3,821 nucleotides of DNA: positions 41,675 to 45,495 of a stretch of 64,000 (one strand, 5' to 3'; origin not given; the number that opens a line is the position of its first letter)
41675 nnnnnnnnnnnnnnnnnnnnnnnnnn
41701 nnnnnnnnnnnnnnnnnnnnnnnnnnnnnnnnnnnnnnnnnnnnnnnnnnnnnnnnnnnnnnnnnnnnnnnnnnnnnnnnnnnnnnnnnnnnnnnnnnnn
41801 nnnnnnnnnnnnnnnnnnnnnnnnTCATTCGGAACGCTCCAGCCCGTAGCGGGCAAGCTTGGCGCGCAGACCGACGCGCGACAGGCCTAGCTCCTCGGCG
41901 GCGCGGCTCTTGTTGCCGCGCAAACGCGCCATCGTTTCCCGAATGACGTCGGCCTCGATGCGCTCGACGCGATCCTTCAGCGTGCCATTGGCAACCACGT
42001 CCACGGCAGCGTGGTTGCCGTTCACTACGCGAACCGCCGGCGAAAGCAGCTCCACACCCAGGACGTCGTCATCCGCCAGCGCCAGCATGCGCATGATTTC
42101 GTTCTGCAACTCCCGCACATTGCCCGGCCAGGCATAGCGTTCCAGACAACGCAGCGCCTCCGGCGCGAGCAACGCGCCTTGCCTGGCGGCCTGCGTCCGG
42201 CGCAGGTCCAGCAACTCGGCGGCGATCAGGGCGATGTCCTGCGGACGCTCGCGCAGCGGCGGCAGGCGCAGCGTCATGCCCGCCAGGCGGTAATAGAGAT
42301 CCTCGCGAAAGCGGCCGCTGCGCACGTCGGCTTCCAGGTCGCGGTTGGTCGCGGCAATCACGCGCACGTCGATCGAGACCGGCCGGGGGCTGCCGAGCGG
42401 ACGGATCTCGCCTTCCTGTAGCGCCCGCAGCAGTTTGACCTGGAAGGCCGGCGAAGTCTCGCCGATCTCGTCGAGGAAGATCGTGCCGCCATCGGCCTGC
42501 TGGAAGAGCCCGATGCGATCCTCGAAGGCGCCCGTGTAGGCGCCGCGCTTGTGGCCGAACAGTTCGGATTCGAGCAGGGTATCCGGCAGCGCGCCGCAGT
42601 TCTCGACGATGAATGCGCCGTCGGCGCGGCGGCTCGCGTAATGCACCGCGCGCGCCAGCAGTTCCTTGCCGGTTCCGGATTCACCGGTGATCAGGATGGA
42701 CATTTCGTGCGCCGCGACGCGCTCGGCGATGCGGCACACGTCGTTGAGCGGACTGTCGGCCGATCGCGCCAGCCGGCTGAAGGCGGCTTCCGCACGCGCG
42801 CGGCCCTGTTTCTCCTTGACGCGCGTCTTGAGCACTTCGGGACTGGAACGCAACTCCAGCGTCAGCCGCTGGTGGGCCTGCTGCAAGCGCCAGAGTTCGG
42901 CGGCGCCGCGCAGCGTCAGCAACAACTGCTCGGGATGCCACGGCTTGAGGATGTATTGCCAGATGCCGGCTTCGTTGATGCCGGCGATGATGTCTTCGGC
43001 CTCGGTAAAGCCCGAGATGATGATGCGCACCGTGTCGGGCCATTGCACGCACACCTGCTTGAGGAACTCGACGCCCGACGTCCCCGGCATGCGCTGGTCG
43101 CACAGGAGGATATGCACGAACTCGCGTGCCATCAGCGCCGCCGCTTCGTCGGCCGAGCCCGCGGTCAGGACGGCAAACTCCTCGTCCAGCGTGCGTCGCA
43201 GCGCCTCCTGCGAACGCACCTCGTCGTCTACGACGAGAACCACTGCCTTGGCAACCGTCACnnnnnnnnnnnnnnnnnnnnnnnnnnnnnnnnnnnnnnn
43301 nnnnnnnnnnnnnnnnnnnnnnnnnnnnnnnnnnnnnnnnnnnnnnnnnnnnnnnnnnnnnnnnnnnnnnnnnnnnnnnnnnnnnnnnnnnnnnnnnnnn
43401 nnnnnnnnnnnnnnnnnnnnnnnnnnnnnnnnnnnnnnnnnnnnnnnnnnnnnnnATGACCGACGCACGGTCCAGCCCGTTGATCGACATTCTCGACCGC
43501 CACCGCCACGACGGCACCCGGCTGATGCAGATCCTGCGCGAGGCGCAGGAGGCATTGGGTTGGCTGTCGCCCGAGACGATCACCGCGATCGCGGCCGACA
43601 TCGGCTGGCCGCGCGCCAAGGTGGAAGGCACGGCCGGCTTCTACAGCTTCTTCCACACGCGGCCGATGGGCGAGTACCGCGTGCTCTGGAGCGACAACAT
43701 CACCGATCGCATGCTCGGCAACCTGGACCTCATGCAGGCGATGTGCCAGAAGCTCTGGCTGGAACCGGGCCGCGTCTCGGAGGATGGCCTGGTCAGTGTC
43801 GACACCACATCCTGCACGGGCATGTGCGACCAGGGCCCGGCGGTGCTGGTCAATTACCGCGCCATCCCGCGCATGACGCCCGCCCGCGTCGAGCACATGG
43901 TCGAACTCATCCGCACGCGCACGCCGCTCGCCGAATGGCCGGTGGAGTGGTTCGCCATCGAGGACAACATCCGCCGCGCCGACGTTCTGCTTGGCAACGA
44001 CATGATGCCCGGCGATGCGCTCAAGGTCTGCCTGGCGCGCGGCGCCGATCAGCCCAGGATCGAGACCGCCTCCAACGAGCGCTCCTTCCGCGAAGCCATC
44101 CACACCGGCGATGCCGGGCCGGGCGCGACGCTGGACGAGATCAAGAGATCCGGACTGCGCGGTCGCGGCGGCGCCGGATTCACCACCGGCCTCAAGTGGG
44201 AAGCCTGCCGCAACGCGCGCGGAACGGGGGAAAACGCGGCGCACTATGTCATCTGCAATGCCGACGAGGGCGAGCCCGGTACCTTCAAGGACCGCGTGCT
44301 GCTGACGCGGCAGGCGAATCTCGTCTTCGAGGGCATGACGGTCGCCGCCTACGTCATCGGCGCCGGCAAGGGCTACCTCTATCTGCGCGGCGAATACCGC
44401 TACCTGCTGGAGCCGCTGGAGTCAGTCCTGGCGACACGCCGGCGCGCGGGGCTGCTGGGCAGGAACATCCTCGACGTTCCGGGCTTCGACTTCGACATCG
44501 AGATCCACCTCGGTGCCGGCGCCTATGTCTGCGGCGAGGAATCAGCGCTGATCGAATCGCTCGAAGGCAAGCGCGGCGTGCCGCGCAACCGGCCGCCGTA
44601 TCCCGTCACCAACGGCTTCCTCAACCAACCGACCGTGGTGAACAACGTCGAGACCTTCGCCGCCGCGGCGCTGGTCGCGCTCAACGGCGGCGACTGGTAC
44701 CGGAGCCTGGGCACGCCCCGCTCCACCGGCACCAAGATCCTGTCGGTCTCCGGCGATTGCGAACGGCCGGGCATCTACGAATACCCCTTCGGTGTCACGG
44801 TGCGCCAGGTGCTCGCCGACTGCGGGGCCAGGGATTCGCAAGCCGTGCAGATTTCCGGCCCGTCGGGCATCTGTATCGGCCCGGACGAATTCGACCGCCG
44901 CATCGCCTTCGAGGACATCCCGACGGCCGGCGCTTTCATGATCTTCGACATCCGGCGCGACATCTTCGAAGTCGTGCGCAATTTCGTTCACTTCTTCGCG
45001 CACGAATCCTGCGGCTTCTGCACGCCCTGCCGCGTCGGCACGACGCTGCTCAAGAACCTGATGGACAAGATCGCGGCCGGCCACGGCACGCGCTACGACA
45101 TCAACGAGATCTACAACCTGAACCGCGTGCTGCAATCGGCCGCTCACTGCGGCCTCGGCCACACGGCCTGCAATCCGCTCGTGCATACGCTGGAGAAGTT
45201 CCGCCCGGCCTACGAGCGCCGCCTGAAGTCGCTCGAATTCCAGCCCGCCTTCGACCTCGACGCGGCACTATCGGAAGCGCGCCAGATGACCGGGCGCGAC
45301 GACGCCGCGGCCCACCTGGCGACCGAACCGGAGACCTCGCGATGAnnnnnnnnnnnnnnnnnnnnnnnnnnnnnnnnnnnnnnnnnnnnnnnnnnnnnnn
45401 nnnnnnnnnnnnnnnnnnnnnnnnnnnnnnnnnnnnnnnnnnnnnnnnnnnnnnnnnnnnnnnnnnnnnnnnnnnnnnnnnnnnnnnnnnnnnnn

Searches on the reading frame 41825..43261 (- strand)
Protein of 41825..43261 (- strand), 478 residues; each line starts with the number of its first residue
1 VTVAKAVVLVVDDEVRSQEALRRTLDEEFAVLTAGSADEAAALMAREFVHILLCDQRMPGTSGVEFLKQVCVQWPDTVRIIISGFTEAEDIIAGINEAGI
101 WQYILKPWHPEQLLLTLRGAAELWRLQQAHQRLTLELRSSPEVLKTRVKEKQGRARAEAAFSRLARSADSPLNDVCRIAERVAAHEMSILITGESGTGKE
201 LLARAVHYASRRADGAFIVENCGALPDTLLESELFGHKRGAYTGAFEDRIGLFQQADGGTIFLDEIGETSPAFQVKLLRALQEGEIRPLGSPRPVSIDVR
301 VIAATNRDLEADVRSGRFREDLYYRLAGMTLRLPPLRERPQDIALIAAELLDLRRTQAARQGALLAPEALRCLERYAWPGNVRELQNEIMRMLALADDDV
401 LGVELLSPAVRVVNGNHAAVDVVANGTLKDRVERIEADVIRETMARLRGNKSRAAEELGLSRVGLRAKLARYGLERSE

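Call 99: search_protein_families(library=pfam, proteins=[window:41825-43261:-], max_evalue=0.00001)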
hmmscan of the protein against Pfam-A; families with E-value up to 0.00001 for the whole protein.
window:41825-43261:- (478 aa): 6 families
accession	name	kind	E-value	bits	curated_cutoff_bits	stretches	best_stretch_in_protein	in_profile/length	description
PF00158.32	Sigma54_activat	-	1.4e-66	223.8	20.2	1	170-331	6-167/168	Sigma-54 interaction domain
PF00072.30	Response_reg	-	3.1e-20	72.8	30.2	1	8-116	1-109/111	Response regulator receiver domain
PF14532.12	Sigma54_activ_2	-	3.6e-18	66.6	25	1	180-336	15-138/138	Sigma-54 interaction domain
PF25601.1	AAA_lid_14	-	4.8e-18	65.2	27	1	337-411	1-75/87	AAA+ ATPase lid domain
PF02954.25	HTH_8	-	3.2e-12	46.4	22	1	432-472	2-42/42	Bacterial regulatory protein, Fis family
PF07728.20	AAA_5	-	8.6e-07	29.5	22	1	189-307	2-123/139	AAA domain (dynein-related subfamily)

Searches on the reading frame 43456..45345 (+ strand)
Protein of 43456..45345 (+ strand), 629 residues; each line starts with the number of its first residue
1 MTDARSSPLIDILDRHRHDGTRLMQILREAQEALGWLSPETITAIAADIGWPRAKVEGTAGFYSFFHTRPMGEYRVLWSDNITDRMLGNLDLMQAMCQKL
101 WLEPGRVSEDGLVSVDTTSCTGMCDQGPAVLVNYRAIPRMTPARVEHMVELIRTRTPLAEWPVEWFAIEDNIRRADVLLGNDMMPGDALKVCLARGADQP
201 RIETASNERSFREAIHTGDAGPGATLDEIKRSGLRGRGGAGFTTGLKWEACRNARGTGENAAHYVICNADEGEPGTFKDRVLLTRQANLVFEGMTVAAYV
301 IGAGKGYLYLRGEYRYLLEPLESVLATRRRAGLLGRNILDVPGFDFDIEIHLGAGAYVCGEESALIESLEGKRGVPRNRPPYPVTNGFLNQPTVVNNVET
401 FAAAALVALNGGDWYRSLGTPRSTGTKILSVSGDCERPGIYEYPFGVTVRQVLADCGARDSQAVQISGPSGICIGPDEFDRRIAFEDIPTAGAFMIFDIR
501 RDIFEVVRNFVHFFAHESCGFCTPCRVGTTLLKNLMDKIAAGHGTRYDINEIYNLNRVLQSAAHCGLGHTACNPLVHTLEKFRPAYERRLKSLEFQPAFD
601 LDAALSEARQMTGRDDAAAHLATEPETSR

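Call 99: search_protein_families(library=pfam, proteins=[window:43456-45345:+], max_evalue=0.00001)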
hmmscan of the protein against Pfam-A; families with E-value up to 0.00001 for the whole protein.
window:43456-45345:+ (629 aa): 3 families
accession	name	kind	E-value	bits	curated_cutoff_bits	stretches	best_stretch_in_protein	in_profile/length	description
PF01512.22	Complex1_51K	-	4.4e-43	147.2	31.2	1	229-403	1-147/150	Nuo51 FMN-binding domain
PF01257.25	2Fe-2S_thioredx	-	4.5e-33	114.6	24.8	1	11-150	3-142/145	Thioredoxin-like [2Fe-2S] ferredoxin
PF10589.14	NADH_4Fe-4S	-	9.4e-28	96.4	23.5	1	505-588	1-84/85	NADH-ubiquinone oxidoreductase-F iron-sulfur binding region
